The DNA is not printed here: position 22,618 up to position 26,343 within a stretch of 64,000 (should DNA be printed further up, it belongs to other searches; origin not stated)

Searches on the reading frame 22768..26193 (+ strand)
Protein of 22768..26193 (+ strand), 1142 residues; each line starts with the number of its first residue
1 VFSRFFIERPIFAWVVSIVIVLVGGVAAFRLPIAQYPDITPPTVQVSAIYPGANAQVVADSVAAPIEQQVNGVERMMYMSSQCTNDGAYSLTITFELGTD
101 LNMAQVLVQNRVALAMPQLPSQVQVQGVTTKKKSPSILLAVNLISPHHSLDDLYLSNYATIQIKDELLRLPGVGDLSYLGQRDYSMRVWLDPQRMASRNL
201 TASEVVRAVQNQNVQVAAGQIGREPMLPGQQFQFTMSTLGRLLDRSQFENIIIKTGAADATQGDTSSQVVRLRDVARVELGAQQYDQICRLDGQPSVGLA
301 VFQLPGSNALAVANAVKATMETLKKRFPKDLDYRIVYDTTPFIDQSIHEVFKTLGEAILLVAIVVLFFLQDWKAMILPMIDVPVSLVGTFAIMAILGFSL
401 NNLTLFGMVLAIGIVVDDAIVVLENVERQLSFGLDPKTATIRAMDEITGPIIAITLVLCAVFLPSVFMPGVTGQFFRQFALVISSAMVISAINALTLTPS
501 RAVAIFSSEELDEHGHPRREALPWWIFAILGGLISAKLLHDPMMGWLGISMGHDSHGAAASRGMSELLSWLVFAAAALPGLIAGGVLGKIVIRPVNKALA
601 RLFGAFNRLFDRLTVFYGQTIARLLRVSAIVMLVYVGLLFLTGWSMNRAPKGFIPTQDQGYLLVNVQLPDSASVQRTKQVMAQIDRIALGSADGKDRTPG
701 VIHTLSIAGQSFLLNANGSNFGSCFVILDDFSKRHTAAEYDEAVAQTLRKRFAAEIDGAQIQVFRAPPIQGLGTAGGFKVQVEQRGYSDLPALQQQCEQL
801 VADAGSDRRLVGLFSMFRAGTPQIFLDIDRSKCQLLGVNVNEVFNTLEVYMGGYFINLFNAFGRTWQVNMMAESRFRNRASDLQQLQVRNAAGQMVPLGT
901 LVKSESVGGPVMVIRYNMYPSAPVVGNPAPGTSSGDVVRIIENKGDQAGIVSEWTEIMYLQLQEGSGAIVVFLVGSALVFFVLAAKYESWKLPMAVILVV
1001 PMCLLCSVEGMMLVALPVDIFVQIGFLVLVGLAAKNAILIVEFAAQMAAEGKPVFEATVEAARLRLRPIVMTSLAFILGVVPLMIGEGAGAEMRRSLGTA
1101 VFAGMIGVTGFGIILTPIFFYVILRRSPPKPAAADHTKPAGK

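Call 66: search_protein_families(library=pfam, proteins=[window:22768-26193:+], max_evalue=0.00001)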
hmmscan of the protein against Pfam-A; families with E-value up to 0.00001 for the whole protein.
window:22768-26193:+ (1142 aa): 2 families
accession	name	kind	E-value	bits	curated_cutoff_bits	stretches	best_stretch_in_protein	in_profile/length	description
PF00873.25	ACR_tran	-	0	1034.7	28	2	2-515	1-499/1021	AcrB/AcrD/AcrF family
PF03176.21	MMPL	-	1.7e-08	34.2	20.5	1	350-505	145-302/333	MMPL family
